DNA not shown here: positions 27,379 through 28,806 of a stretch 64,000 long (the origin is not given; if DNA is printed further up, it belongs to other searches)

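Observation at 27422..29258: ABC-ATPase + TOPRIM-like (DUF4276-type) gene pair: candidate uncharacterised two-component defence module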

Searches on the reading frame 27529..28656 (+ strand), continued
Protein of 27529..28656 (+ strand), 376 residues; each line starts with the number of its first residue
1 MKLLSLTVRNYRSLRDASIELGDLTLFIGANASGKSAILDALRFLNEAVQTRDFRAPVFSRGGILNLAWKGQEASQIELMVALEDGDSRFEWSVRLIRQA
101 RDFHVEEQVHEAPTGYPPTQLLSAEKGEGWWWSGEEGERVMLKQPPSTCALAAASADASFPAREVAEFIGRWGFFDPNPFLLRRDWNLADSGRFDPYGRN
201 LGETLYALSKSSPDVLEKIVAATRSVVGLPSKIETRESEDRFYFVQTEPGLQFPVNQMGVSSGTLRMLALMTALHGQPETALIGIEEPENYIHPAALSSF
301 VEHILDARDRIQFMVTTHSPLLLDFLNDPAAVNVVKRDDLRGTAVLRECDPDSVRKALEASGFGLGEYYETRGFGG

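Call 70: fold_search(model_id=the predicted structure, library=pdb)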
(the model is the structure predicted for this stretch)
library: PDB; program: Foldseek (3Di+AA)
matches with E <= 10: 1216; with E <= 0.001: 309
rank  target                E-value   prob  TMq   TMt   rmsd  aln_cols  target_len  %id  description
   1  9nnb_D                4.7e-14  1.00  0.49  0.38  11.5       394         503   17  Cryo-EM structure of the Retron Ec78 complex, PtuA:PtuB:RT (4:2:1) (released 2025-10-08)
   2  9nnh_C                1.7e-13  1.00  0.50  0.36  11.0       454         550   15  Cryo-EM structure of the Retron Ec78 complex, PtuA:PtuB:RT (4:2:2) (released 2025-10-08)
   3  9l7p_C                2.7e-13  1.00  0.48  0.46  11.6       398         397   17  Cryo-EM structure of retron Ec78 system complex (released 2025-12-10)
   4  9vhe_C                2.9e-13  1.00  0.46  0.51  10.2       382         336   18  cryoEM structure of retron-Eco7 complex (released 2025-12-31)
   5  9n69_C                3.4e-13  1.00  0.50  0.43  12.0       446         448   12  Structure of the retron IA complex with HNH nuclease in the "down" orientation (released 2025-04-23)
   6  9kk2_E                5.1e-13  1.00  0.44  0.34  13.7       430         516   16  Cryo-EM structure of the Retron-Eco7 complex (state 5) (released 2025-11-12)
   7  8eea_A                5.7e-13  1.00  0.48  0.48  11.0       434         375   13  Structure of E.coli Septu (PtuAB) complex (released 2023-12-27)
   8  9kjx_C                6.8e-13  1.00  0.47  0.35  13.1       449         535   15  Cryo-EM structure of the Retron-Eco7 complex (state 1) (released 2025-11-12)
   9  9kjx_B                7.6e-13  1.00  0.44  0.33  12.7       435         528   16  Cryo-EM structure of the Retron-Eco7 complex (state 1) (released 2025-11-12)
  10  8eea_B                8.0e-13  1.00  0.48  0.48  10.2       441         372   13  Structure of E.coli Septu (PtuAB) complex (released 2023-12-27)
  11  9vhl_B                8.0e-13  1.00  0.46  0.45  11.3       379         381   18  cryoEM structure of retron-Eco7 complex (form II) (released 2026-01-07)
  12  9n69_D                9.0e-13  1.00  0.47  0.42  13.7       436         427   12  Structure of the retron IA complex with HNH nuclease in the "down" orientation (released 2025-04-23)
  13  9n6c_D                1.0e-12  1.00  0.42  0.38  12.9       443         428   12  Structure of the Retron IA Complex without the HNH Nuclease (released 2025-04-23)
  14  9kjz_C                1.2e-12  1.00  0.47  0.35  13.2       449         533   15  Cryo-EM structure of the Retron-Eco7 complex (state 3) (released 2025-11-12)
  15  8sux_C                1.3e-12  1.00  0.45  0.45  11.9       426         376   13  Structure of E. coli PtuA hexamer (released 2024-01-10)
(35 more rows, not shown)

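Call 85: search_protein_families(library=padloc, alignment_id=A3, max_evalue=1e-10)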
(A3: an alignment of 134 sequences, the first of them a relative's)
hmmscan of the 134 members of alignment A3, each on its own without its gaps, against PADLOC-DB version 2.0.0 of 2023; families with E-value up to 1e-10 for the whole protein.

A. member 1, L001:7014-8270:+ (419 aa): 0 families

B. families by the number of members that match (of 134 scanned): 209 families (the first 25 are shown)
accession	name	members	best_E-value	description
PDLC04135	mad3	3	5.5e-55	mads_3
PDLC02980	AriA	2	4.6e-26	-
PDLC04140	mad8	2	9.5e-22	mads_8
PDLC02914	ATPase-Toprim_I-B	2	2.7e-14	-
PDLC02575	DrmA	1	6.7e-273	DrmA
PDLC03029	MTase_I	1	1.7e-252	Type I methyltransferase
PDLC02568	DrmA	1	2.8e-214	DrmA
PDLC02571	DrmA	1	3.6e-182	DrmA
PDLC02567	DrmA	1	1.6e-153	DrmA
PDLC04788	PDC-S01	1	1.4e-143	-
PDLC02577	DrmA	1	2.3e-121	DrmA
PDLC03802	RTasHel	1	5e-119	DRT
PDLC00271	PtuA1|PtuA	1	5.5e-112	AAA ATPase domain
PDLC00114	GajB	1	1.5e-111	UrvD helicase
PDLC00132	GajB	1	1e-108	UrvD helicase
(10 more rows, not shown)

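Call 86: search_protein_families(library=padloc, alignment_id=A4, max_evalue=1e-10)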
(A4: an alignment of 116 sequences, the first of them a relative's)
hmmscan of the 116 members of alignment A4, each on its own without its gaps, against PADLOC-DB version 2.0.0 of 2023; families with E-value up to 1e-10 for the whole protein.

A. member 1, L041:16227-20354:+ (1376 aa): 4 families
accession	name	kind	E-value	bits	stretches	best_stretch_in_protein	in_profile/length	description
PDLC03040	REase_I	-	1.3e-30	104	2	557-810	438-696/1029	Type I restriction enzyme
PDLC03048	REase_I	-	3.6e-25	86.3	0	161-438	98-355/976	Type I restriction enzyme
PDLC03041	REase_I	-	1.6e-18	64.1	0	726-810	662-747/1099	Type I restriction enzyme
PDLC03044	REase_I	-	1.1e-11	41.5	0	727-810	617-703/1034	Type I restriction enzyme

B. families by the number of members that match (of 116 scanned): 98 families (the first 25 are shown)
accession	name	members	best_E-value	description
PDLC04135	mad3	5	4.5e-33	mads_3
PDLC04134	mad2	3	3.4e-24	mads_2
PDLC02864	DpdF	1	3.5e-253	DpdF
PDLC02861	DpdF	1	1.8e-244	DpdF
PDLC03610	REase_MTase_IIG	1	1.6e-241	Type IIG restriction enzyme-methyltransferase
PDLC02568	DrmA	1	9.2e-217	DrmA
PDLC02575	DrmA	1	1.1e-180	DrmA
PDLC02870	DpdF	1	1.3e-155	DpdF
PDLC03300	MTase_II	1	4.2e-141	Type II methyltransferase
PDLC02571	DrmA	1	4.5e-109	DrmA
PDLC02577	DrmA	1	3.6e-106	DrmA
PDLC02567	DrmA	1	6.8e-100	DrmA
PDLC03631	REase_MTase_IIG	1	2.6e-97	Type IIG restriction enzyme-methyltransferase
PDLC03928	PsyrT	1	3.6e-97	-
PDLC02865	DpdF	1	7.1e-88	DpdF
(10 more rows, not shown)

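Call 92: search_protein_families(library=pfam, alignment_id=A3, max_evalue=0.00001)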
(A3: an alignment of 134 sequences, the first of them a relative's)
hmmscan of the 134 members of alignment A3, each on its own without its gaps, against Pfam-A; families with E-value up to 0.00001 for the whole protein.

A. member 1, L001:7014-8270:+ (419 aa): 1 family
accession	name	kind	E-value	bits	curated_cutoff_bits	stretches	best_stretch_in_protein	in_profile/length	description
PF00528.27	BPD_transp_1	-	5.4e-20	72.3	26.4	1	227-410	2-178/184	Binding-protein-dependent transport system inner membrane component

B. families by the number of members that match (of 134 scanned): 160 families (the first 25 are shown)
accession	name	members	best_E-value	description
PF13304.12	AAA_21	3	2.9e-23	AAA domain, putative AbiEii toxin, Type IV TA system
PF02463.25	SMC_N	3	1.2e-14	RecF/RecN/SMC N terminal domain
PF02515.22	CoA_transf_3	2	2.9e-142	CoA-transferase family III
PF02826.25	2-Hacid_dh_C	2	6.6e-63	D-isomer specific 2-hydroxyacid dehydrogenase, NAD binding domain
PF00005.33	ABC_tran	2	2.3e-56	ABC transporter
PF00155.27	Aminotran_1_2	2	6.9e-53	Aminotransferase class I and II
PF00389.36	2-Hacid_dh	2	1.9e-40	D-isomer specific 2-hydroxyacid dehydrogenase, catalytic domain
PF00441.29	Acyl-CoA_dh_1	2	1.6e-33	Acyl-CoA dehydrogenase, C-terminal domain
PF00266.25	Aminotran_5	2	1.2e-29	Aminotransferase class-V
PF02771.21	Acyl-CoA_dh_N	2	3.2e-23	Acyl-CoA dehydrogenase, N-terminal domain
PF02770.24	Acyl-CoA_dh_M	2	1.3e-22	Acyl-CoA dehydrogenase, middle domain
PF00528.27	BPD_transp_1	2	3.5e-22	Binding-protein-dependent transport system inner membrane component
PF00271.37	Helicase_C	2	5.6e-20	Helicase conserved C-terminal domain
PF13565.12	HTH_32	2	1.4e-15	Homeodomain-like domain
PF07883.17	Cupin_2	2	1.5e-10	Cupin domain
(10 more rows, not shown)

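Call 93: search_protein_families(library=pfam, alignment_id=A4, max_evalue=0.00001)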
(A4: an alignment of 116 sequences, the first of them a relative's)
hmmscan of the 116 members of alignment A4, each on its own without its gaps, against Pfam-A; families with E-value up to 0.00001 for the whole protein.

A. member 1, L041:16227-20354:+ (1376 aa): 5 families
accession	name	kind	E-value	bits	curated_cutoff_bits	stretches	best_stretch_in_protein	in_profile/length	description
PF18766.7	SWI2_SNF2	-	3.8e-25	89.3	26.7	1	326-601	1-189/221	SWI2/SNF2 ATPase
PF22679.2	T1R_D3-like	-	1.1e-10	42.6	27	1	736-783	98-145/158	Type I restriction enzyme subunit R domain 3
PF04313.20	HSDR_N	-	3e-10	40.7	25.1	1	162-250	108-195/198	Type I restriction enzyme R protein N terminus (HSDR_N)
PF04851.21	ResIII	-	9.7e-10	39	22.5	1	323-518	4-148/164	Type III restriction enzyme, res subunit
PF00717.28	Peptidase_S24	-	7.1e-07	29.4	23.3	1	1229-1331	30-112/116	Peptidase S24-like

B. families by the number of members that match (of 116 scanned): 132 families (the first 25 are shown)
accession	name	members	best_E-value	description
PF02463.25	SMC_N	4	2.1e-11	RecF/RecN/SMC N terminal domain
PF13701.12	DDE_Tnp_1_4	3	7.1e-145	Transposase DDE domain group 1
PF00144.29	Beta-lactamase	3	2.5e-61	Beta-lactamase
PF00296.26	Bac_luciferase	3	4.3e-49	Luciferase-like monooxygenase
PF00005.33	ABC_tran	3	1.4e-32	ABC transporter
PF01609.27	DDE_Tnp_1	3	4.2e-19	Transposase DDE domain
PF00664.28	ABC_membrane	2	1.4e-44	ABC transporter transmembrane region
PF00441.29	Acyl-CoA_dh_1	2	2.7e-35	Acyl-CoA dehydrogenase, C-terminal domain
PF01595.25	CNNM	2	1.5e-34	Cyclin M transmembrane N-terminal domain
PF02771.21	Acyl-CoA_dh_N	2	1.5e-33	Acyl-CoA dehydrogenase, N-terminal domain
PF02770.24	Acyl-CoA_dh_M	2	4.8e-25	Acyl-CoA dehydrogenase, middle domain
PF03471.22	CorC_HlyC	2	1.8e-21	Transporter associated domain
PF00271.37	Helicase_C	2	2.3e-20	Helicase conserved C-terminal domain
PF00665.32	rve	2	3e-19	Integrase core domain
PF13620.12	CarboxypepD_reg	2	8.8e-18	Carboxypeptidase regulatory-like domain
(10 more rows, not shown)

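Call 95: search_protein_families(library=pfam, proteins=[L041:11517-13859:+, L041:7866-9221:+, L041:9221-9856:+, L012:12938-14113:+, L012:14113-14715:+, L035:13492-14673:-, L035:12941-13492:-, L050:11130-12923:+], max_evalue=0.001)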
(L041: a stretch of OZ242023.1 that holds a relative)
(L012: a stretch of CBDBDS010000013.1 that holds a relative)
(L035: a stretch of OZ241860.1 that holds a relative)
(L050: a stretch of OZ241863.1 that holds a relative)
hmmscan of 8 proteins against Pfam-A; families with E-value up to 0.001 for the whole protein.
L041:11517-13859:+ (781 aa): 7 families
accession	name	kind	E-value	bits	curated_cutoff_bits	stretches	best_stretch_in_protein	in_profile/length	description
PF13304.12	AAA_21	-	8.5e-36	125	27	2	651-729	224-304/304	AAA domain, putative AbiEii toxin, Type IV TA system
PF13175.12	AAA_15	-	3.9e-17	63.4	32.1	2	656-728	292-374/374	AAA ATPase domain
PF02463.25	SMC_N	-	1.5e-10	41.4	40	1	349-389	4-45/220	RecF/RecN/SMC N terminal domain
PF13476.12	AAA_23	-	2.5e-06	28.7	27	1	349-390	1-41/201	AAA domain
PF11398.14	DUF2813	-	3.3e-05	23.9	21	0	365-392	19-46/372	Protein of unknown function (DUF2813)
PF00005.33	ABC_tran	-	0.00038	21.5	25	0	364-393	7-36/137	ABC transporter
PF13555.12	AAA_29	-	0.00096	19.3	27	0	366-389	20-43/61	P-loop containing region of AAA domain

L041:7866-9221:+ (452 aa): 6 families
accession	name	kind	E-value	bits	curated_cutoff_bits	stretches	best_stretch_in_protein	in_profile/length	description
PF13304.12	AAA_21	-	2.9e-23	83.8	27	1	25-357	1-303/304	AAA domain, putative AbiEii toxin, Type IV TA system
PF13175.12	AAA_15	-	8.6e-20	72.1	32.1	2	245-357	266-374/374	AAA ATPase domain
PF02463.25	SMC_N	-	1.2e-14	54.7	40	1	3-360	2-205/220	RecF/RecN/SMC N terminal domain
PF13476.12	AAA_23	-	1.7e-11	45.6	27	1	6-104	2-88/201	AAA domain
PF00004.35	AAA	-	9e-06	26.6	21.2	0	27-70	2-38/131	ATPase family associated with various cellular activities (AAA)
PF13401.12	AAA_22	-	0.00019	22.2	27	0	21-48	3-30/130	AAA domain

L041:9221-9856:+ (212 aa): 0 families

L012:12938-14113:+ (392 aa): 4 families
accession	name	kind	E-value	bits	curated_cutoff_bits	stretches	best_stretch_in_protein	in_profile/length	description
PF13304.12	AAA_21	-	3.4e-36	126.3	27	2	150-340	92-304/304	AAA domain, putative AbiEii toxin, Type IV TA system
PF13175.12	AAA_15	-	1.1e-14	55.4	32.1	2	263-339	291-374/374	AAA ATPase domain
PF02463.25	SMC_N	-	3.2e-09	37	40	1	5-47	1-44/220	RecF/RecN/SMC N terminal domain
PF13476.12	AAA_23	-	5.7e-05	24.3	27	1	8-46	1-38/201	AAA domain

L012:14113-14715:+ (201 aa): 1 family
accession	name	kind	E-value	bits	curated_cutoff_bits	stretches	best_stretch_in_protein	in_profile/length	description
PF14103.11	DUF4276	-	1.8e-12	48.4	30.2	1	54-194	45-188/192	Domain of unknown function (DUF4276)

L035:13492-14673:- (393 aa): 7 families
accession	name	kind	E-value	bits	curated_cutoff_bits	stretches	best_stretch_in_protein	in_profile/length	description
PF13304.12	AAA_21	-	8e-36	125.1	27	1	28-340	1-303/304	AAA domain, putative AbiEii toxin, Type IV TA system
PF13175.12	AAA_15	-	1.1e-23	84.9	32.1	2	4-87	1-85/374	AAA ATPase domain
PF02463.25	SMC_N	-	2.4e-10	40.6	40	1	6-357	2-218/220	RecF/RecN/SMC N terminal domain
PF11398.14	DUF2813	-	1e-06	28.8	21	1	295-364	283-349/372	Protein of unknown function (DUF2813)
PF13476.12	AAA_23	-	2.2e-06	28.9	27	1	9-52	2-45/201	AAA domain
PF13555.12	AAA_29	-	0.0001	22.4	27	1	9-46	4-42/61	P-loop containing region of AAA domain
PF13166.12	AAA_13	-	0.00056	19.2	36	0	18-51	8-42/713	AAA domain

L035:12941-13492:- (183 aa): 1 family
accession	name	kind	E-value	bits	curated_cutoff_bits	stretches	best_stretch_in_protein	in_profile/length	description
PF14103.11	DUF4276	-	3.6e-12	47.3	30.2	1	8-176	2-191/192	Domain of unknown function (DUF4276)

L050:11130-12923:+ (598 aa): 1 family
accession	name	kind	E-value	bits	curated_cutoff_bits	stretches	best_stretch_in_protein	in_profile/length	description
PF09369.15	MZB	-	2.7e-10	41.2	24.2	1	464-563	1-79/80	MrfA Zn-binding domain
